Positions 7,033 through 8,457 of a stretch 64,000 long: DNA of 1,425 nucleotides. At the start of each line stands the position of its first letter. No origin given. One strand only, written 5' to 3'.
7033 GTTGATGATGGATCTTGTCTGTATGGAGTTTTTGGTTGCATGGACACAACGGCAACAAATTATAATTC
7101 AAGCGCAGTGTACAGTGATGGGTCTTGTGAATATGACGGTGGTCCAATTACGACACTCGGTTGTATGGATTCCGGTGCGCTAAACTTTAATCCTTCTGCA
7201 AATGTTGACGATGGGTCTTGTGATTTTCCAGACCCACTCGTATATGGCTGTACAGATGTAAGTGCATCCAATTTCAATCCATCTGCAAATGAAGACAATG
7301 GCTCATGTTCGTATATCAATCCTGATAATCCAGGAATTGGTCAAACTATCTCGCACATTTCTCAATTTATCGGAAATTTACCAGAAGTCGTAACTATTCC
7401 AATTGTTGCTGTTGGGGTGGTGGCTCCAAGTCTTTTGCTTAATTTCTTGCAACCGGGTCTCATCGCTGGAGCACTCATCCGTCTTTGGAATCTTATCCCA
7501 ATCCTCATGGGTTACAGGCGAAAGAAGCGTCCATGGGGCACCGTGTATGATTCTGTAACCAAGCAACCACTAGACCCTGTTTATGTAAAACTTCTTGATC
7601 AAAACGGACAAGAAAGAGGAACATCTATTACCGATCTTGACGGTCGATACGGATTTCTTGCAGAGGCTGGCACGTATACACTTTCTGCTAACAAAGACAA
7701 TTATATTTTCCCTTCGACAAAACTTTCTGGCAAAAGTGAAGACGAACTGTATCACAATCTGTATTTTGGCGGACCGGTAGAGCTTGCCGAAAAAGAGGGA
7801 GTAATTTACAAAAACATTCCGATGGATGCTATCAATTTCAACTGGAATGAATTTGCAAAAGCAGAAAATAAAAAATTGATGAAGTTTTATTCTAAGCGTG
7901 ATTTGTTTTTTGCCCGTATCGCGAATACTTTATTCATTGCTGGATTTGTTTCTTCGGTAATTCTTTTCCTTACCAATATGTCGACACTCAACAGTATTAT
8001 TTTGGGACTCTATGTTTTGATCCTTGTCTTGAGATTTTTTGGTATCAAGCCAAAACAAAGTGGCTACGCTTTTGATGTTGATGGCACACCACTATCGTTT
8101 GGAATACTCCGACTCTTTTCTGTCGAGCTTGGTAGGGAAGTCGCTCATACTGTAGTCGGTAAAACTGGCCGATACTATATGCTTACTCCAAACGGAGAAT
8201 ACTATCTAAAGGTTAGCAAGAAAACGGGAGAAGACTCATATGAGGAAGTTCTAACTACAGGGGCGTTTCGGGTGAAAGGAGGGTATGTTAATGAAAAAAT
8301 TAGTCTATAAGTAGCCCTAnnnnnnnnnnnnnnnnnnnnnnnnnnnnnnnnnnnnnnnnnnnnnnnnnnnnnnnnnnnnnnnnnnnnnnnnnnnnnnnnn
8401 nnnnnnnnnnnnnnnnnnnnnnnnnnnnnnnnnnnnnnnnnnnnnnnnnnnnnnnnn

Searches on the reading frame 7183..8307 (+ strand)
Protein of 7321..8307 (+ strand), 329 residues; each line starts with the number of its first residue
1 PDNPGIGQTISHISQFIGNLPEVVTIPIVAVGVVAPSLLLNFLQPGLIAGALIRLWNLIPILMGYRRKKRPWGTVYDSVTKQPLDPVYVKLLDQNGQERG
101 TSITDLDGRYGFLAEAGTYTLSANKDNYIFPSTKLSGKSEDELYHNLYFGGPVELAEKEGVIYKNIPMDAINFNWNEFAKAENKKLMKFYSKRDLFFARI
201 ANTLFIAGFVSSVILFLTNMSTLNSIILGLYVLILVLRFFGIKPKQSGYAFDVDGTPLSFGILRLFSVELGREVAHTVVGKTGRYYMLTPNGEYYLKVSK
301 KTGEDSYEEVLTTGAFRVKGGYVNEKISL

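Call 20: find_homologous_proteins(query=window:7321-8307:+, max_evalue=1e-10)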
Query window:7321-8307:+ (329 aa): 316 proteins with E <= 1e-10 among 4758 candidates; the best 120 are listed.
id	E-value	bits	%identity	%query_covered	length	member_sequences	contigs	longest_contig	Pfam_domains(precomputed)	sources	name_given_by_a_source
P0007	2.0e-115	404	61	87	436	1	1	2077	PF13620.13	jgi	jgi:hypothetical protein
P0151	3.6e-114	399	53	98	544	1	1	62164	PF00028.24,PF13620.13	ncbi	-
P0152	1.1e-104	368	54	93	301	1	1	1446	PF13620.13,PF22904.4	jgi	jgi:hypothetical protein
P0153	4.5e-100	353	63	74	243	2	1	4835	PF13620.13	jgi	jgi:hypothetical protein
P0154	8.4e-92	326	52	87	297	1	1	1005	PF13620.13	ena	-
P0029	1.4e-90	322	52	90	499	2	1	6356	PF13715.13,PF13620.13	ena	-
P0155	2.6e-85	305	47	89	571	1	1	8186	PF13620.13,PF17210.10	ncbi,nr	ncbi:MAG: carboxypeptidase-like regulatory domain-containing protein [Candidatus Pacebacteria bacter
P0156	5.9e-85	303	52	81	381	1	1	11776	PF13620.13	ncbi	ncbi:MAG: carboxypeptidase-like regulatory domain-containing protein [bacterium]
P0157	5.9e-85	303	45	97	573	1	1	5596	PF13715.13,PF13620.13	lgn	-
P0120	6.1e-85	303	51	81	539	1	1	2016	PF13620.13,PF17210.10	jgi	-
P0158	2.8e-84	301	52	84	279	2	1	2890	PF13715.13,PF13620.13,PF17210.10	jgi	jgi:hypothetical protein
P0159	4.5e-84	300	50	88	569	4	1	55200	PF13620.13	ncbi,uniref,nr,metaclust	ncbi:hypothetical protein A2995_00135 [Candidatus Nomurabacteria bacterium RIFCSPLOWO2_01_FULL_33_24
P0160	8.6e-84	300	45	97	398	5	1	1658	PF13715.13,PF13620.13,PF17210.10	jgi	jgi:hypothetical protein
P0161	1.2e-83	299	47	92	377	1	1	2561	PF13620.13,PF17210.10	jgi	jgi:hypothetical protein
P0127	1.6e-83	299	50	83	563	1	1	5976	PF13620.13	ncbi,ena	-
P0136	2.5e-83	298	51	84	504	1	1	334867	PF13715.13,PF13620.13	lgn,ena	-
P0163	2.9e-83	298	52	78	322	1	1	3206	PF13620.13,PF17210.10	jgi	jgi:hypothetical protein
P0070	3.1e-83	298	52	83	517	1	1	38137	PF13715.13,PF13620.13,PF17210.10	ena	-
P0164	8.0e-83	296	51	84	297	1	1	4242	PF13620.13,PF17210.10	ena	-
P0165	1.4e-82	296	49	84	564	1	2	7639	PF13620.13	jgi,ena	-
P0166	1.7e-82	295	47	97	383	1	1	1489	PF13620.13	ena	-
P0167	1.8e-82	295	50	84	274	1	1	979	PF13715.13,PF13620.13,PF17210.10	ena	-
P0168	4.1e-82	294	47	91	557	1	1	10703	PF13620.13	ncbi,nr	ncbi:MAG: carboxypeptidase-like regulatory domain-containing protein [Candidatus Pacebacteria bacter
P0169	5.0e-82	294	49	84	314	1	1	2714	PF13620.13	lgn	-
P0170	1.1e-81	293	45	93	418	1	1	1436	PF13620.13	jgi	-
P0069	1.3e-81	292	47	90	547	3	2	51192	PF13620.13,PF17210.10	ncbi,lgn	ncbi:MAG: carboxypeptidase-like regulatory domain-containing protein [Candidatus Paceibacterota bact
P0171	1.6e-81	292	46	84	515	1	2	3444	PF13715.13,PF13620.13,PF17210.10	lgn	-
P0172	1.9e-81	292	50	82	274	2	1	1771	PF13620.13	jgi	jgi:hypothetical protein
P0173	2.1e-81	292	45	98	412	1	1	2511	PF13715.13,PF13620.13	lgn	-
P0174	2.2e-81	292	50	82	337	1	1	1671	PF13620.13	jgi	jgi:hypothetical protein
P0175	2.3e-81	292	44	95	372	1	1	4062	PF13715.13,PF13620.13,PF17210.10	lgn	-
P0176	2.6e-81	291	51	80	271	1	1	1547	PF13620.13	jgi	-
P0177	2.8e-81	291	48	83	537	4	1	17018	PF13715.13,PF13620.13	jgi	jgi:hypothetical protein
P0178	3.2e-81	291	48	80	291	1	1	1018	PF13715.13,PF13620.13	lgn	-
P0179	3.3e-81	291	45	93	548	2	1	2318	PF13620.13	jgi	jgi:hypothetical protein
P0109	3.5e-81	291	47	92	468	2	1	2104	PF13620.13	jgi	jgi:hypothetical protein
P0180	4.9e-81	291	52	83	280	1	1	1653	PF13715.13,PF13620.13,PF22904.4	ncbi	-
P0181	7.0e-81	290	45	97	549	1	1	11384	PF13620.13,PF17210.10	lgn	-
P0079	8.1e-81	290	45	98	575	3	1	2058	PF13715.13,PF18998.7,PF13620.13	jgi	jgi:hypothetical protein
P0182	9.8e-81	290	45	84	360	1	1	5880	PF13715.13,PF13620.13,PF17210.10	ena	-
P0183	2.2e-80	288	49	83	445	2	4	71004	PF13620.13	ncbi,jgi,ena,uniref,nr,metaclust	ncbi:MAG: hypothetical protein A2541_01370 [Candidatus Taylorbacteria bacterium RIFOXYD2_FULL_36_9]|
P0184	2.5e-80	288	45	91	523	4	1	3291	PF13620.13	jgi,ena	-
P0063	2.9e-80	288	48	83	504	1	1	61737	PF13715.13,PF13620.13,PF17210.10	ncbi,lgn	-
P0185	3.8e-80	288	48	93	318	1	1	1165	PF13715.13,PF13620.13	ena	-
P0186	4.1e-80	287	45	93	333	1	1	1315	PF13620.13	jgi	-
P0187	8.1e-80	287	48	91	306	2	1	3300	PF13715.13,PF13620.13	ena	-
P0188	8.4e-80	286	47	84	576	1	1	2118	PF13620.13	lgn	-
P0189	1.0e-79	286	49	90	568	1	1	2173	PF13715.13,PF13620.13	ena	-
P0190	1.4e-79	286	45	90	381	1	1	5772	PF13715.13,PF13620.13,PF17210.10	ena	-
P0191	1.7e-79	285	47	84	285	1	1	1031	PF13620.13,PF17210.10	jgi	jgi:hypothetical protein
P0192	2.0e-79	285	48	84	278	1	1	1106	PF13715.13,PF13620.13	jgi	jgi:hypothetical protein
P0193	2.6e-79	285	49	79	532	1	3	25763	PF13715.13,PF13620.13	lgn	-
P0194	2.9e-79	285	50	81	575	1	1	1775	PF13620.13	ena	-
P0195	3.3e-79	285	46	84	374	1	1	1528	PF13715.13,PF13620.13,PF17210.10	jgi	jgi:hypothetical protein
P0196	3.4e-79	284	41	100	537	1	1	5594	PF13715.13,PF13620.13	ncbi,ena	-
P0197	3.6e-79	284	51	83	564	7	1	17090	PF13715.13,PF13620.13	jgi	-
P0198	5.0e-79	284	42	99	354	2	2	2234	PF13715.13,PF13620.13,PF17210.10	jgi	jgi:Na+-transporting methylmalonyl-CoA/oxaloacetate decarboxylase gamma subunit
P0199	5.2e-79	284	50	82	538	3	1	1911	PF13620.13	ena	-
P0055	5.3e-79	284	48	89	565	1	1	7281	PF00963.25,PF13620.13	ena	-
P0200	6.0e-79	284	49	87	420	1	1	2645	PF13620.13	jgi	jgi:hypothetical protein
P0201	7.6e-79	283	46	84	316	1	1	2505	PF13620.13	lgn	-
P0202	7.8e-79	283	49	83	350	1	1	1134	PF13715.13,PF13620.13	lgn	-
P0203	8.7e-79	283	47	84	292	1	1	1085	PF13715.13,PF13620.13,PF17210.10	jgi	jgi:hypothetical protein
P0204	1.7e-78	282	47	84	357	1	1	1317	PF23194.2,PF13620.13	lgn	-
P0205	1.9e-78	282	45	94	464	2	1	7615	PF13715.13,PF13620.13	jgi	-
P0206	2.1e-78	282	45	94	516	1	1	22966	PF13715.13,PF13620.13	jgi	jgi:hypothetical protein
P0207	3.0e-78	281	48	83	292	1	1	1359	PF13620.13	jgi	jgi:hypothetical protein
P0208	3.5e-78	281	49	82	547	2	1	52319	PF13715.13,PF13620.13,PF17210.10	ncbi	ncbi:MAG: carboxypeptidase-like regulatory domain-containing protein [Patescibacteria group bacteriu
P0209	4.4e-78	281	51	83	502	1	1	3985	PF13620.13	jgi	jgi:hypothetical protein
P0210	9.6e-78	280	45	92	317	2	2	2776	PF13620.13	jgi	-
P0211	1.0e-77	280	44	98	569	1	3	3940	PF13620.13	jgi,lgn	jgi:hypothetical protein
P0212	1.1e-77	280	48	79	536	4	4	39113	PF13715.13,PF13620.13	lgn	-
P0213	1.4e-77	279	49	80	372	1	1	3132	PF13620.13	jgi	-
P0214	2.1e-77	279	49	82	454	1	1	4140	PF13620.13,PF17210.10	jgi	jgi:hypothetical protein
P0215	2.4e-77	278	45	90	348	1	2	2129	PF13715.13,PF13620.13,PF17210.10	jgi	jgi:hypothetical protein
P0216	2.5e-77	278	48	83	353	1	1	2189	PF13715.13,PF13620.13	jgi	jgi:hypothetical protein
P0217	3.2e-77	278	47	84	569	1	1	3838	PF13620.13,PF17210.10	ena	-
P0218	3.5e-77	278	48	83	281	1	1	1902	PF13715.13,PF17802.8,PF13620.13,PF22904.4,PF17210.10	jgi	jgi:hypothetical protein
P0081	6.3e-77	277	47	84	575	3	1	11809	PF13715.13,PF17802.8,PF13620.13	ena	-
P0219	8.8e-77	277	49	90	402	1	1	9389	PF13620.13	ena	-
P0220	1.0e-76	276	45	93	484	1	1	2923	PF13715.13,PF13620.13,PF17210.10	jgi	-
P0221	1.1e-76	276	47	84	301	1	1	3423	PF13715.13,PF13620.13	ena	-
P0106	1.1e-76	276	44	98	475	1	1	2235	PF13205.13,PF13620.13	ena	-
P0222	1.9e-76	275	48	81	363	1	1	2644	PF13620.13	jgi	jgi:hypothetical protein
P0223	2.7e-76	275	44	93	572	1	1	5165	PF13620.13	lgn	-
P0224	3.6e-76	275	50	88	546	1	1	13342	PF13620.13,PF17210.10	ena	-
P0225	4.6e-76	274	45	88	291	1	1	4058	PF13715.13,PF13620.13,PF17210.10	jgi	jgi:hypothetical protein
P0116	5.0e-76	274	44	95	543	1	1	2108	PF13620.13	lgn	-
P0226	6.4e-76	274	44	93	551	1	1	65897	PF13620.13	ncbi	-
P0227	7.3e-76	274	44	90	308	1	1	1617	PF13715.13,PF13620.13,PF17210.10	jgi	jgi:hypothetical protein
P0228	7.8e-76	273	48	80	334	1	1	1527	PF13715.13,PF13620.13,PF17210.10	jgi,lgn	-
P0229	8.7e-76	273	45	96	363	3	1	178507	PF13620.13,PF17210.10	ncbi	-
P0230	9.5e-76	273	44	94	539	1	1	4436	PF13715.13,PF13620.13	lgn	-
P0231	9.5e-76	273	48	81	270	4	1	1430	PF13715.13,PF13620.13,PF17210.10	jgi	jgi:hypothetical protein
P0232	1.1e-75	273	42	100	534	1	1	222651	PF13715.13,PF13620.13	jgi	-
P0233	1.2e-75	273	47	81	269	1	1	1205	PF13715.13,PF13620.13,PF17210.10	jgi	-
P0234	1.4e-75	273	45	93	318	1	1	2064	PF13715.13,PF13620.13,PF17210.10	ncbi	-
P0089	1.5e-75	272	47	84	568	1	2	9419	PF13620.13,PF00041.28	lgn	-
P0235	1.8e-75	272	45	90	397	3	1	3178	PF13620.13,PF17210.10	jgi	jgi:hypothetical protein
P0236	1.9e-75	272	48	83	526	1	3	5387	PF01833.31,PF13620.13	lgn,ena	-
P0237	2.5e-75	272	46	83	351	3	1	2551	PF13715.13,PF13620.13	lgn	-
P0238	3.2e-75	271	41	98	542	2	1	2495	PF13715.13,PF13620.13,PF17210.10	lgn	-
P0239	3.2e-75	271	46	84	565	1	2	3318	PF13620.13,PF00041.28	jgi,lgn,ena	-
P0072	3.3e-75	271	46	78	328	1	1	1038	PF13715.13,PF13620.13,PF17210.10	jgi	jgi:hypothetical protein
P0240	3.5e-75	271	45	94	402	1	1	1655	PF13620.13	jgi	-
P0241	4.0e-75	271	44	91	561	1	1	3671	PF13715.13,PF23194.2,PF13620.13,PF17210.10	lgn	-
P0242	4.4e-75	271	47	79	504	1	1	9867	PF01833.31,PF13620.13,PF17210.10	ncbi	-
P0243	5.4e-75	271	44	95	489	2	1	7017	PF13620.13,PF17210.10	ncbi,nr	ncbi:MAG: hypothetical protein QG563_440 [Patescibacteria group bacterium]|nr:hypothetical protein [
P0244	5.9e-75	271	44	91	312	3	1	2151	PF07210.19,PF13620.13,PF17210.10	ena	-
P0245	6.3e-75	270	46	80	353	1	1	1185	PF13715.13,PF13620.13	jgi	jgi:hypothetical protein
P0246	7.9e-75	270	43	93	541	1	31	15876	PF13620.13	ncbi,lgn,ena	-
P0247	8.5e-75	270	44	87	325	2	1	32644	PF13715.13,PF13620.13,PF17210.10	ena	-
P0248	1.1e-74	270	48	80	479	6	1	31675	PF13620.13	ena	-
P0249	1.2e-74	270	44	91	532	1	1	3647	PF13715.13,PF13620.13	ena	-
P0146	1.4e-74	269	44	97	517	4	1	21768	PF13715.13,PF24514.2,PF13620.13,PF22904.4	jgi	-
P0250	1.7e-74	269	44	84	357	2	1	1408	PF13715.13,PF17802.8,PF13620.13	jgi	jgi:hypothetical protein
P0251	3.8e-74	268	48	78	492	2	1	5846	PF13715.13,PF13620.13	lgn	-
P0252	4.8e-74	268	44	98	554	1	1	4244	PF13715.13,PF13620.13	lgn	-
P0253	5.4e-74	267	44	94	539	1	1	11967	PF13715.13,PF13620.13,PF17210.10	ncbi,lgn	-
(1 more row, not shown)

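Call 24: find_related_loci(query=A2, collection=genome_contigs, flank=8000)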
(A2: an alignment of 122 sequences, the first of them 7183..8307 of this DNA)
Query A2 (375 aa) in genome_contigs; peptide patterns used: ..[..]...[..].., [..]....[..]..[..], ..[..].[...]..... (x = any residue, [..] = any of these).
568 stretches matched a pattern; 533 encode a relative of the query (tblastn E <= 1e-3); the best 80 are kept; 79 distinct loci.
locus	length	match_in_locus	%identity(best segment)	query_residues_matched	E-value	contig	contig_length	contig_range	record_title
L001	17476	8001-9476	73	1-375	0e+0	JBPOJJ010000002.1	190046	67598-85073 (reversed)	MAG: Patescibacteria group bacterium isolate MAG_20151 c_000000614935, whole genome shotgun sequence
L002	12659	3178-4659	65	1-373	2e-164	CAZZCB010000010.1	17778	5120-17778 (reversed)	MAG TPA_asm: uncultured Candidatus Saccharibacteria bacterium isolate SRP329715_co2_21 genome assembly, contig: NODE_613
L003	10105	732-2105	60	1-372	7e-148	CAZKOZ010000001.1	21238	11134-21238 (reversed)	MAG TPA_asm: uncultured Candidatus Saccharibacteria bacterium isolate SRP344714_co1_390 genome assembly, contig: NODE_46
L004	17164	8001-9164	58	1-375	1e-141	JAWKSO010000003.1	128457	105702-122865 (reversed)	MAG: Candidatus Paceibacterota bacterium isolate BC1.90 BC1.90.fa-3, whole genome shotgun sequence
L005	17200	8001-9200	52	1-371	2e-136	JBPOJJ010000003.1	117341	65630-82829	MAG: Patescibacteria group bacterium isolate MAG_20151 c_000000614928, whole genome shotgun sequence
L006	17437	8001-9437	57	1-370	3e-136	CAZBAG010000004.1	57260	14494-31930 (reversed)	MAG TPA_asm: uncultured Candidatus Saccharibacteria bacterium isolate SRP219642_co5_575 genome assembly, contig: NODE_67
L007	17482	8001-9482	55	1-375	2e-135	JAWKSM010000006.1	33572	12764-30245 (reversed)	MAG: Candidatus Paceibacterota bacterium isolate ABC1.149 ABC1.149.fa-6, whole genome shotgun sequence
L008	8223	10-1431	55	1-375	3e-134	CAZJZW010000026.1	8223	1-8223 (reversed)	MAG TPA_asm: uncultured Candidatus Saccharibacteria bacterium isolate SRP219642_co7_382 genome assembly, contig: NODE_13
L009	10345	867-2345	56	1-375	5e-134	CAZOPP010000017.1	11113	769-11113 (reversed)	MAG TPA_asm: uncultured Candidatus Saccharibacteria bacterium isolate SRP329715_co2_76 genome assembly, contig: NODE_107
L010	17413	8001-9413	53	1-371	7e-130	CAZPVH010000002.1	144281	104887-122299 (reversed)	MAG TPA_asm: uncultured Candidatus Saccharibacteria bacterium isolate SRP342105_co1_16 genome assembly, contig: NODE_125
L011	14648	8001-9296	49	1-375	2e-129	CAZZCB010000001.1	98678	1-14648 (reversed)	MAG TPA_asm: uncultured Candidatus Saccharibacteria bacterium isolate SRP329715_co2_21 genome assembly, contig: NODE_446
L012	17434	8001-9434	50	1-375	4e-123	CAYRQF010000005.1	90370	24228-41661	MAG TPA_asm: uncultured Candidatus Saccharibacteria bacterium isolate SRP286056_co2_43 genome assembly, contig: NODE_244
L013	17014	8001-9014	52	33-369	5e-121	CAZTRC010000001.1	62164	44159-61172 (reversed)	MAG TPA_asm: uncultured Candidatus Saccharibacteria bacterium isolate SRP286056_co1_61 genome assembly, contig: NODE_444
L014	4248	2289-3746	45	1-375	4e-118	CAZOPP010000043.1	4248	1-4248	MAG TPA_asm: uncultured Candidatus Saccharibacteria bacterium isolate SRP329715_co2_76 genome assembly, contig: NODE_363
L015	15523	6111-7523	49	1-375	6e-117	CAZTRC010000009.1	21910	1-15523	MAG TPA_asm: uncultured Candidatus Saccharibacteria bacterium isolate SRP286056_co1_61 genome assembly, contig: NODE_278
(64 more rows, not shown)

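Call 28: predict_structure(alignment_id=A2)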
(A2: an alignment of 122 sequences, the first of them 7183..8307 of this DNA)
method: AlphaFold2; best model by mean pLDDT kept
length: 375 residues; sequences in the alignment: 122
mean_pLDDT: 80.7   pTM: 0.70
mean pLDDT of the five models: 80.7, 80.7, 80.3, 79.2, 79.2
residues with pLDDT >= 90: 215; 70-90: 56; 50-70: 42; < 50: 62
segments of 3 or more residues with pLDDT < 50: 1-31, 33-36, 38-51, 69-81
pLDDT, mean of each block of 10 residues (from residue 1): 38 39 41 47 44 57 61 40 58 77 77 71 97 98 97 93 97 97 96 97 90 96 79 63 88 97 97 96 86 91 94 97 94 96 96 97 96 95
secondary structure, 60 per line:
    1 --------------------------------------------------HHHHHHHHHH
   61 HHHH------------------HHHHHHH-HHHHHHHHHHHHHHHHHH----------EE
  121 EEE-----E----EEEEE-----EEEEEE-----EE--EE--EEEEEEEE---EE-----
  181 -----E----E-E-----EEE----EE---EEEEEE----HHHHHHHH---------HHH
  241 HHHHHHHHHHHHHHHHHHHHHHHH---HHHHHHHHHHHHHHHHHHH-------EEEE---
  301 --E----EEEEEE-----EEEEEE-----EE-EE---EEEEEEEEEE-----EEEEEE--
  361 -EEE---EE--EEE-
elements in order: H51-64 H83-89 H91-108 E119-123 E134-138 E144-149 E163-170 E199-201 E211-216 H221-228 H238-264 H268-286 E294-297 E308-313 E319-324 E338-347 E353-358 E362-364 E372-374
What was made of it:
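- On Patescibacterial C-terminal anchor module (the family defined here): ORF2 has it (8065-8307, pLDDT above 90, call 28).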

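Call 35: fold_search(model_id=the predicted structure, library=pdb)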
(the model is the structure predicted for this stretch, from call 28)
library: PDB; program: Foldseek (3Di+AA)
matches with E <= 10: 768; with E <= 0.001: 4
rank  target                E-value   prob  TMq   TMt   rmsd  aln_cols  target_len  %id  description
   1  10ps                  7.5e-06  1.00  0.20  0.14  14.7       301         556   12  Crystal structure of SdrD A2-A3-B1-B2 domains from Staphylococcus aureus JH1 (released 2026-02-11)
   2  6fwv_B                9.4e-06  1.00  0.19  0.14  15.2       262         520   12  The Bacillus anthracis TIE protein (released 2018-08-08)
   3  6fwv_A                1.6e-05  1.00  0.19  0.14  14.9       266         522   12  The Bacillus anthracis TIE protein (released 2018-08-08)
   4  8bdw_H                7.2e-04  1.00  0.19  0.64   5.1       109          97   16  Crystal structure of CnaB2 domain from Lactobacillus plantarum (released 2023-02-22)
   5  3irz                  1.4e-03  1.00  0.19  0.18   6.3       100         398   20  Crystal structure of functional region of UafA from Staphylococcus saprophyticus in P212121 form (released 2010-09-08)
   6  8bdw_A                1.9e-03  1.00  0.18  0.64   4.2       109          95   16  Crystal structure of CnaB2 domain from Lactobacillus plantarum (released 2023-02-22)
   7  5aq0_B                3.2e-03  1.00  0.16  0.68   4.9       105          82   18  The structure of the Transthyretin-like domain of the first catalytic domain of the HUMAN Carboxypeptidase D (released 2016-09-28)
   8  2h0e_B                4.4e-03  1.00  0.17  0.47   9.4       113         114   16  Crystal Structure of PucM in the absence of substrate (released 2006-06-27)
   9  8vdk                  6.3e-03  1.00  0.22  0.19   3.4       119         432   13  Crystal Structure of LPXTG-motif Cell Wall Anchor Domain Protein MSCRAMM_SdrD from Staphylococcus aureus (released 2024-08-07)
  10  3is0                  6.6e-03  1.00  0.19  0.18   5.6       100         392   19  Crystal structure of functional region of UafA from Staphylococcus saprophyticus in the presence of cholesterol (released 2010-09-08)
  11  3qva_A                6.6e-03  0.99  0.15  0.42   7.8       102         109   17  Structure of Klebsiella pneumoniae 5-hydroxyisourate hydrolase (released 2011-08-24)
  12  3mn8_B                7.0e-03  1.00  0.20  0.19   2.7       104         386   16  Structure of Drosophila melanogaster carboxypeptidase D isoform 1B short (released 2010-07-28)
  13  5aq0_A                7.0e-03  1.00  0.18  0.74   3.4       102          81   16  The structure of the Transthyretin-like domain of the first catalytic domain of the HUMAN Carboxypeptidase D (released 2016-09-28)
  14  2gpz_A                7.0e-03  0.99  0.16  0.45   7.5       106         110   20  Transthyretin-like protein from Salmonella dublin (released 2006-05-16)
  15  4jdz_B                7.4e-03  1.00  0.21  0.18   3.7       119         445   15  Structures of SdrD from Staphylococcus aureus reveal the molecular mechanism of how the cell surface receptors recogni (released 2013-06-19)
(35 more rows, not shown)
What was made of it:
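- On Pfam CarboxypepD_reg (PF13620): Foldseek matches 5aq0, 8bdw, SdrD B and UafA (call 35).
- Closest known: Pfam CarboxypepD_reg. Same: The AF2 model matches the transthyretin-like domain of carboxypeptidase D and CnaB/SdrD-B domains (call 35).
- Known CarboxypepD_reg/transthyretin-like domains of surface proteins are mostly extracytoplasmic (SdrD B, CnaB and carboxypeptidase D matches, call 35). CarboxypepD_reg-type domains are usually extracytoplasmic (call 35).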
